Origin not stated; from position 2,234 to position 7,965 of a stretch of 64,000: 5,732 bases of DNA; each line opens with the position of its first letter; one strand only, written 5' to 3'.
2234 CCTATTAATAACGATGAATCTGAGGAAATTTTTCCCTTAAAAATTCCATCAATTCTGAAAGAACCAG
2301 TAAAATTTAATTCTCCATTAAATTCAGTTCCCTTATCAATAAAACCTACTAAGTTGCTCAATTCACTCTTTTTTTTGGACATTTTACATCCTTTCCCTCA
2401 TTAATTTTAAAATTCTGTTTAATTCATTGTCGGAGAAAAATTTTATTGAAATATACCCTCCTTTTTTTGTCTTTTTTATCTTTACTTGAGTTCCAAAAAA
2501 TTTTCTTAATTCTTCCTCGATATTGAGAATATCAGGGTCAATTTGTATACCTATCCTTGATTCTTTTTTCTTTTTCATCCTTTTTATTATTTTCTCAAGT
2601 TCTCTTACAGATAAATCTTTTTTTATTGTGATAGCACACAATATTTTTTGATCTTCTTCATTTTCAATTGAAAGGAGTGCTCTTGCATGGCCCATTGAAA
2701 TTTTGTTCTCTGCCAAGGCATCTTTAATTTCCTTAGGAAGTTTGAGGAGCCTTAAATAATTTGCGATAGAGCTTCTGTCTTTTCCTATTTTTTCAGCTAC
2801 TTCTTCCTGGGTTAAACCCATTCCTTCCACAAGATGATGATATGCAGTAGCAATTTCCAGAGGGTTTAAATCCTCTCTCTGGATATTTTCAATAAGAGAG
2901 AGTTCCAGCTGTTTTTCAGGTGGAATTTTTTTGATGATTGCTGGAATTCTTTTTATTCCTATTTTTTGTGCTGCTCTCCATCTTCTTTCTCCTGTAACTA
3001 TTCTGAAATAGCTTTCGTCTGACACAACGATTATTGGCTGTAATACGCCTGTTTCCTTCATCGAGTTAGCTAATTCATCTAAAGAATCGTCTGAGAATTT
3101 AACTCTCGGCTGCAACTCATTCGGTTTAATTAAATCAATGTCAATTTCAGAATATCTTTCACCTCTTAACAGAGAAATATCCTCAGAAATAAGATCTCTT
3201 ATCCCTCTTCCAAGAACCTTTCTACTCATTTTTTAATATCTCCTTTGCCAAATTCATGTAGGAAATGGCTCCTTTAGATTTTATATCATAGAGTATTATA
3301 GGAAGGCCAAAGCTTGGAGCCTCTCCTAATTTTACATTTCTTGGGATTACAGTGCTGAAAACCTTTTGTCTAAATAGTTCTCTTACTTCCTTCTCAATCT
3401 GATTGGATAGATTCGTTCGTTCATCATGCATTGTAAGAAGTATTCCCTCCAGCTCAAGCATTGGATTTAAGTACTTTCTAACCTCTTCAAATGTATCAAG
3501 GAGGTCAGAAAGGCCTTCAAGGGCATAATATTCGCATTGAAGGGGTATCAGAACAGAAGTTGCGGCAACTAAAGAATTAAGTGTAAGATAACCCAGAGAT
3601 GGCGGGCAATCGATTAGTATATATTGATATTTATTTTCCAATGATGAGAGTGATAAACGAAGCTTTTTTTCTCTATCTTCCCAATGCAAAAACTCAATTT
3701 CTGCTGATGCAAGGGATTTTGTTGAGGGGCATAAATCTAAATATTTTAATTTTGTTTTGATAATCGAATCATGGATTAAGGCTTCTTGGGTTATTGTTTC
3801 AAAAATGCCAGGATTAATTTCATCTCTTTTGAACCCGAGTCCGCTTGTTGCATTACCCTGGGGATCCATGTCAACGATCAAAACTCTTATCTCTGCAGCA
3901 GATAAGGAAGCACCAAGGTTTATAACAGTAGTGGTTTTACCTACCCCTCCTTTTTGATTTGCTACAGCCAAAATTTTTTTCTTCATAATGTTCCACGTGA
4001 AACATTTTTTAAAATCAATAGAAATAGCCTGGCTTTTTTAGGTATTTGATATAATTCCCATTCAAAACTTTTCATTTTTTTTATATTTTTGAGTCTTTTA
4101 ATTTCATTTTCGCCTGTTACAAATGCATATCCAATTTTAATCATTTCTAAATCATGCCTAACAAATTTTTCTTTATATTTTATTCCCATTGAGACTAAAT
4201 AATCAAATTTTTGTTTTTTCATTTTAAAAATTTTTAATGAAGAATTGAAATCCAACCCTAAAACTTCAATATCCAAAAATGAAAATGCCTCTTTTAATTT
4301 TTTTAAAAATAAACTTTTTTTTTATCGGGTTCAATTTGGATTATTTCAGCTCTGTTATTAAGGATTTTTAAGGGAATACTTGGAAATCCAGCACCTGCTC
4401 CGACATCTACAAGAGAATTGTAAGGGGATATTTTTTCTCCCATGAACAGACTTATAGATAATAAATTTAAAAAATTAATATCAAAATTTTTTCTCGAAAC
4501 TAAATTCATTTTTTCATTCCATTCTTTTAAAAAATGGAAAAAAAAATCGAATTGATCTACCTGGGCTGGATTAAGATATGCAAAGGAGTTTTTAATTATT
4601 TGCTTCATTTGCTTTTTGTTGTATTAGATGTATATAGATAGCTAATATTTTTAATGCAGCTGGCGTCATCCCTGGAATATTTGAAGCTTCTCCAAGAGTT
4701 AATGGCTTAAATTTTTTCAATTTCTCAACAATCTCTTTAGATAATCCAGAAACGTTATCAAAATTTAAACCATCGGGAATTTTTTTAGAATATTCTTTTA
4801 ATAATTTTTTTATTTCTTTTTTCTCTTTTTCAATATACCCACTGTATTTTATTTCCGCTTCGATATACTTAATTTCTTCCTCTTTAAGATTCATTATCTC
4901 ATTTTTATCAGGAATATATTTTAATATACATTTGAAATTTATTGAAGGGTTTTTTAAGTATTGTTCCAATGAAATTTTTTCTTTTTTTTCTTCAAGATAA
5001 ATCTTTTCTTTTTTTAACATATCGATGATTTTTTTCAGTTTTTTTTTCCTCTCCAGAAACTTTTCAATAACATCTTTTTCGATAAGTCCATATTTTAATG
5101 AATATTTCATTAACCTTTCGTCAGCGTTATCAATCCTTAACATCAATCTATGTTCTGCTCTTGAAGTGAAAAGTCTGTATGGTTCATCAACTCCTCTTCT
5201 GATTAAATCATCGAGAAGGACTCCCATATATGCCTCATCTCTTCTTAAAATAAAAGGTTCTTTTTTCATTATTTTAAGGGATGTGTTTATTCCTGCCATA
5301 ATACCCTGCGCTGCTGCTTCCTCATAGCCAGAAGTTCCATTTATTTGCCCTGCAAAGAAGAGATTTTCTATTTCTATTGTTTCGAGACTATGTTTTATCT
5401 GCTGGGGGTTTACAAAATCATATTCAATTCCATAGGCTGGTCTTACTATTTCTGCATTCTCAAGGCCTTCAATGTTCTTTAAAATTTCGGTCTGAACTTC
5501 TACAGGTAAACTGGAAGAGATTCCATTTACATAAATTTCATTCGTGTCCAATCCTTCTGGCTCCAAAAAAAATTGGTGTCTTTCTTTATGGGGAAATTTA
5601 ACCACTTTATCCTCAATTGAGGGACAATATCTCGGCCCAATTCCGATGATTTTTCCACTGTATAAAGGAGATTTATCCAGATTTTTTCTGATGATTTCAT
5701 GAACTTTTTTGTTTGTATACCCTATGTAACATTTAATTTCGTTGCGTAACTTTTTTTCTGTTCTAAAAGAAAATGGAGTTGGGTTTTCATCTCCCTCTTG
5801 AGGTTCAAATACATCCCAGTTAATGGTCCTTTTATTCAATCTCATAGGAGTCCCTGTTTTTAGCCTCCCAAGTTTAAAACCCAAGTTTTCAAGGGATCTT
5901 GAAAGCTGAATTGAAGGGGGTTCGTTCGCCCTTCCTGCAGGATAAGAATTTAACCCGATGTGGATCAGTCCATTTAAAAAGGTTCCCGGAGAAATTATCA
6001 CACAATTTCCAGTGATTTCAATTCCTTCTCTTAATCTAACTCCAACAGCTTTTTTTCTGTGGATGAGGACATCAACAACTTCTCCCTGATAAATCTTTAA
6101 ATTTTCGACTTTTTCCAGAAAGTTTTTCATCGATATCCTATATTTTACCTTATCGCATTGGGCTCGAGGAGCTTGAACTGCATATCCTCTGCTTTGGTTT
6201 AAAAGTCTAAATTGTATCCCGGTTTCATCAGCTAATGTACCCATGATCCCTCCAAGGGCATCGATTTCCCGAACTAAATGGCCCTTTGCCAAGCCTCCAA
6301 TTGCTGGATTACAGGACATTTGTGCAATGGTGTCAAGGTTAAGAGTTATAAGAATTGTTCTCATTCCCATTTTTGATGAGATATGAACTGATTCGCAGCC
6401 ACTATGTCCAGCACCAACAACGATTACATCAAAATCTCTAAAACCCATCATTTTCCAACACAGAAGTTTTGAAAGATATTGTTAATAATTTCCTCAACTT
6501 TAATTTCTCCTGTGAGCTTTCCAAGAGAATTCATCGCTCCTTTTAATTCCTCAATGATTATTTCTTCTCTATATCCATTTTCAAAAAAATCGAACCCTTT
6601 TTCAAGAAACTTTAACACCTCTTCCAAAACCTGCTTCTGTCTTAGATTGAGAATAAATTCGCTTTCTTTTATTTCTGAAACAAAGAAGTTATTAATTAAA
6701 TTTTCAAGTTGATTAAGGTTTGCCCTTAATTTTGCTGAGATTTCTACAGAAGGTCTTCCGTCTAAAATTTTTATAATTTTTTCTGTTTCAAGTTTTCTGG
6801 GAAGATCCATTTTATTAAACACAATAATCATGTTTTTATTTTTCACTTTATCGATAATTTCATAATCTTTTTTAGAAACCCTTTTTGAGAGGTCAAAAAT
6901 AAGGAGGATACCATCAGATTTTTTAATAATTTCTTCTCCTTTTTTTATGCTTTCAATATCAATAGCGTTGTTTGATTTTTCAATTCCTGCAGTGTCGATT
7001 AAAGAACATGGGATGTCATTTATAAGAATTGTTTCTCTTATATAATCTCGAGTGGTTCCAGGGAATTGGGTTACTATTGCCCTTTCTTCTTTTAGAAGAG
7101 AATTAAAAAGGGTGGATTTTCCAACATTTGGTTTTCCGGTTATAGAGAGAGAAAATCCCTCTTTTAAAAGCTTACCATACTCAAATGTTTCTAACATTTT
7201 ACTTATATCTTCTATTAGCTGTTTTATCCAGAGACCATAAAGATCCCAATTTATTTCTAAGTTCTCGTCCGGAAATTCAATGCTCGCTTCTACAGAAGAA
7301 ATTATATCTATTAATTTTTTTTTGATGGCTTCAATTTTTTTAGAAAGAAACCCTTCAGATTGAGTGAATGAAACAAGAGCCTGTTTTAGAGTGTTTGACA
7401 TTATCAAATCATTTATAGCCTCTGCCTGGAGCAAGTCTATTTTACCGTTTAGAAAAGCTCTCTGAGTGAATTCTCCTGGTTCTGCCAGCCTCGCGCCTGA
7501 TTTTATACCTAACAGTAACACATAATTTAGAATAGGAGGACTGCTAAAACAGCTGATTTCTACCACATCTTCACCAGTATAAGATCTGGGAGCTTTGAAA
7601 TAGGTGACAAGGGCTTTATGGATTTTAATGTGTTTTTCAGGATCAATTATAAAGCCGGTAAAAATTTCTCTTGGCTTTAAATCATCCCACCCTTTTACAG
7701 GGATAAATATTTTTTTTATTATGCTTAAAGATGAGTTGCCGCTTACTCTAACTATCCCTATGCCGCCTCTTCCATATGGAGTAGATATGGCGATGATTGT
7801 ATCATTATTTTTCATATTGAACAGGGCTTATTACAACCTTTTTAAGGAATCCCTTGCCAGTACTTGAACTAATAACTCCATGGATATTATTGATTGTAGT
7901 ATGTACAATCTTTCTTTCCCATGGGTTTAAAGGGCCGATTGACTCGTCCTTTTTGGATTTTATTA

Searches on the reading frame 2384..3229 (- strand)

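Call 79: search_protein_families(library=pfam, max_evalue=0.00001, proteins=[window:2384-3229:-])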
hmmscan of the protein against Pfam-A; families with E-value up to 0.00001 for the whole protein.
window:2384-3229:- (281 aa): 3 families
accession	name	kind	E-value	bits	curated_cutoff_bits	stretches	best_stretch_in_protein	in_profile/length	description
PF17762.8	HTH_ParB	-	1.5e-38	131.5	22.6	1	119-220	1-102/102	ParB HTH domain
PF02195.25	ParB_N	-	5e-31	107.1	26.3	1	27-117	4-95/95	ParB N-terminal domain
PF23552.2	ParB_C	-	1.4e-10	40.9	23.8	1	231-276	2-48/50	ParB dimerisation domain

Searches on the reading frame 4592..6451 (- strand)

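Call 78: search_protein_families(library=pfam, max_evalue=0.00001, proteins=[window:4592-6451:-])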
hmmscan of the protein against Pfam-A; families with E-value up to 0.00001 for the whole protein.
window:4592-6451:- (619 aa): 3 families
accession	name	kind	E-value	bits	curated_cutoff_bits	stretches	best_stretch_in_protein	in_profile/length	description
PF01134.28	GIDA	-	2.8e-163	544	22.1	1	8-398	1-391/391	Glucose inhibited division protein A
PF13932.14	SAM_GIDA_C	-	4.3e-20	71.7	27.1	1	549-603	2-56/57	tRNA modifying enzyme MnmG/GidA C-terminal helical bundle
PF21680.2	GIDA_C_1st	-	1.7e-09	38.8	24.7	1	462-544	4-96/96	tRNA modifying enzyme MnmG/GidA C-terminal helical domain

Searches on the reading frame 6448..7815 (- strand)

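Call 78: search_protein_families(library=pfam, max_evalue=0.00001, proteins=[window:6448-7815:-])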
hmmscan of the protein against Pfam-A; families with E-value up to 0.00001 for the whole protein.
window:6448-7815:- (455 aa): 5 families
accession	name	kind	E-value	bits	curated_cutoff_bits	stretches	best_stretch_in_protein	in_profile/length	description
PF12631.12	MnmE_helical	-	1.2e-46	160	40.1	1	128-452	1-211/211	MnmE helical domain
PF10396.14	TrmE_N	-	2.1e-38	131.6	29.8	1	6-125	1-117/117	GTP-binding protein TrmE N-terminus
PF01926.29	MMR_HSR1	-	8.3e-25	87.5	21.9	1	224-335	3-113/113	50S ribosome-binding GTPase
PF02421.24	FeoB_N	-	3.9e-10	39.9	27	1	224-372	4-154/156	Ferrous iron transport protein B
PF00071.28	Ras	-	6.5e-07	29.5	21.6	1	225-370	4-152/162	Ras family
